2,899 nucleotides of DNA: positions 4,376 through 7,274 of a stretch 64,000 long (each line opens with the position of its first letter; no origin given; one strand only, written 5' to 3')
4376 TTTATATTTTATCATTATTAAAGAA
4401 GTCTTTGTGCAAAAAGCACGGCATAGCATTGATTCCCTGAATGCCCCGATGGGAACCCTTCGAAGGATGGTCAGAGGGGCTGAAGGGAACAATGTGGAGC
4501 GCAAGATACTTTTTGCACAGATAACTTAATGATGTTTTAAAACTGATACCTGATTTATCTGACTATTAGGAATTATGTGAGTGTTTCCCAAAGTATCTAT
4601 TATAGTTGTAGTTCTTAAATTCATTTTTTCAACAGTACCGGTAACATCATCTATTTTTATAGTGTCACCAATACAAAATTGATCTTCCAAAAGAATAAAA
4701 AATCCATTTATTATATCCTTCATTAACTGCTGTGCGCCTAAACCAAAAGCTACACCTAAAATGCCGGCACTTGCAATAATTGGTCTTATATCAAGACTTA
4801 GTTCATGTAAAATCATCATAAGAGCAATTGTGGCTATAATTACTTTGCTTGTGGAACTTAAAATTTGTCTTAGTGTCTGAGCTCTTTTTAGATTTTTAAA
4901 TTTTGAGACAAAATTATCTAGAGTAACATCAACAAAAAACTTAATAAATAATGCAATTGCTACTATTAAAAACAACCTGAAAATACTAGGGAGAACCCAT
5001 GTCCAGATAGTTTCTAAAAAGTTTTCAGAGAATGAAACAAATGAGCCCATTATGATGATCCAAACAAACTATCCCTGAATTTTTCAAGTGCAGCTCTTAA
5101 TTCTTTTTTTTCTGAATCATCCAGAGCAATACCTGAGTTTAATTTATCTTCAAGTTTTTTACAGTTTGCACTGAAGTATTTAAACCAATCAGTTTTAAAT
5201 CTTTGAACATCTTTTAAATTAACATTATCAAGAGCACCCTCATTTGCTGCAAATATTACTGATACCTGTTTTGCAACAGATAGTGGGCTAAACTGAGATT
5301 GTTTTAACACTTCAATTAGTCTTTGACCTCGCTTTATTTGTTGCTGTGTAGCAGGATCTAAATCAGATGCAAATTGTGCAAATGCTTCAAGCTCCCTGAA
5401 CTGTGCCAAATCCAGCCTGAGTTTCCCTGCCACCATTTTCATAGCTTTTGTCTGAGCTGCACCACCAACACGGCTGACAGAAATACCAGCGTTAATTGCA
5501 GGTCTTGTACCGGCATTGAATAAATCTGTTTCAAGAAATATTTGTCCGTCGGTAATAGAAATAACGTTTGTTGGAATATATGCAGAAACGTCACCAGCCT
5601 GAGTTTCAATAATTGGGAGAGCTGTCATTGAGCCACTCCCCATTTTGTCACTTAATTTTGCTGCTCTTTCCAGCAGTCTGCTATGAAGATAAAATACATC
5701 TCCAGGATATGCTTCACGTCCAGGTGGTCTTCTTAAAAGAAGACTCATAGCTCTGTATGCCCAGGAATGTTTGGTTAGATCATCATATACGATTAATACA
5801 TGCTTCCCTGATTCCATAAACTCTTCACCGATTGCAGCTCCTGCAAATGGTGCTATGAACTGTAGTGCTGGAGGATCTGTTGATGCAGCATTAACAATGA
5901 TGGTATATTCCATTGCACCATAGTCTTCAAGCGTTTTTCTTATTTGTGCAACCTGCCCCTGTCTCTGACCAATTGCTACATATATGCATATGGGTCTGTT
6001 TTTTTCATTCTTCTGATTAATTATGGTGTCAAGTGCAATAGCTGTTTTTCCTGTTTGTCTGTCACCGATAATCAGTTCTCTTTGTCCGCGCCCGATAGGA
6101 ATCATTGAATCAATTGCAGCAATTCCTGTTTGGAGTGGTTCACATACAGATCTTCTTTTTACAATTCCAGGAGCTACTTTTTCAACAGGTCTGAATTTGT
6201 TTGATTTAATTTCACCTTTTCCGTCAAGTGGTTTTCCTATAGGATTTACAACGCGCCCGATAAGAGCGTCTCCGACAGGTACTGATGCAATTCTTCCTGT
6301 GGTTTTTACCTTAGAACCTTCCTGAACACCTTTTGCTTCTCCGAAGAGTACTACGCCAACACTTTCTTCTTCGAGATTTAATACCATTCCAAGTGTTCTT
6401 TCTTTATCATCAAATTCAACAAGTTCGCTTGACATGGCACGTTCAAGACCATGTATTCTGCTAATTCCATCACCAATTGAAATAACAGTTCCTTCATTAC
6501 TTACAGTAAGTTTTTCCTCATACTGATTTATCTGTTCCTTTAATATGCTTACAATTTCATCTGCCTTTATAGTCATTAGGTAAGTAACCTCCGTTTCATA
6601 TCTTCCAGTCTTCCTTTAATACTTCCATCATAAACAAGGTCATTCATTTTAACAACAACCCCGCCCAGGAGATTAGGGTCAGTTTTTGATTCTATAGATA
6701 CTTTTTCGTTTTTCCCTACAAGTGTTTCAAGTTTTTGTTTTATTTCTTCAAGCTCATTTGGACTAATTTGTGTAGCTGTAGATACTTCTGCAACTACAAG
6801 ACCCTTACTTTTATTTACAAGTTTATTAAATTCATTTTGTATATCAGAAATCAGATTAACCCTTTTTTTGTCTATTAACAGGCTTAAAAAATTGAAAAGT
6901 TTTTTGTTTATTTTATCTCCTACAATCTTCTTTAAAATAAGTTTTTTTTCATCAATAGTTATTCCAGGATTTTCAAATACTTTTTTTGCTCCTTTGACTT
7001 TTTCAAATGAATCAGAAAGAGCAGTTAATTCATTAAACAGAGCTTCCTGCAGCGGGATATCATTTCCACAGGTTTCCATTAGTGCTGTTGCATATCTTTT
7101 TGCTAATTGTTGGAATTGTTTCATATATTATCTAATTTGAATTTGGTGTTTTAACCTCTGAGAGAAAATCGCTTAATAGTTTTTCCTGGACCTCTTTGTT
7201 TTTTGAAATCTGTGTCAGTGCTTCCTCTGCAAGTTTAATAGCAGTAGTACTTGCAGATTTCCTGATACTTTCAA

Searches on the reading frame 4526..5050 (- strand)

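Call 60: search_protein_families(library=pfam, proteins=[window:4526-5050:-], max_evalue=0.0001)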
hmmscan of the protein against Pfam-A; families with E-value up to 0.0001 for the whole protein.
window:4526-5050:- (174 aa): 2 families
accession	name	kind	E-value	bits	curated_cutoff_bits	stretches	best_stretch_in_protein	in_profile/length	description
PF00924.24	MS_channel_2nd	-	2.8e-19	69.4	20.2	1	109-169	2-62/68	Mechanosensitive ion channel, beta-domain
PF21088.3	MS_channel_1st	-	1e-08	35.4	23.1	1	69-107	4-42/42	Mechanosensitive ion channel, transmembrane helices 2/3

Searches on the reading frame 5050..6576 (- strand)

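Call 60: search_protein_families(library=pfam, proteins=[window:5050-6576:-], max_evalue=0.0001)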
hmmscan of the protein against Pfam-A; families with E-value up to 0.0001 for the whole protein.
window:5050-6576:- (508 aa): 3 families
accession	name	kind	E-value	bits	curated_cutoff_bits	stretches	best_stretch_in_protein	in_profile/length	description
PF00006.31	ATP-synt_ab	-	6.3e-80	268.2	29.5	1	151-368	1-213/213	ATP synthase alpha/beta family, nucleotide-binding domain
PF00306.32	ATP-synt_ab_C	-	9.3e-45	152.5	27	1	375-500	1-126/126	ATP synthase alpha/beta chain, C terminal domain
PF02874.29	ATP-synt_ab_N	-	2.1e-15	57.4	20.9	1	26-94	3-69/69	ATP synthase alpha/beta family, beta-barrel domain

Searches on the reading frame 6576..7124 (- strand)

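Call 60: search_protein_families(library=pfam, proteins=[window:6576-7124:-], max_evalue=0.0001)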
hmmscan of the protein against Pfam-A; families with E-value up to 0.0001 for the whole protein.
window:6576-7124:- (182 aa): 1 family
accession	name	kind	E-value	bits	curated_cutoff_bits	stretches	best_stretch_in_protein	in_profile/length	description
PF00213.23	OSCP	-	1.5e-45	155.8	22.3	1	7-180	1-172/172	ATP synthase delta (OSCP) subunit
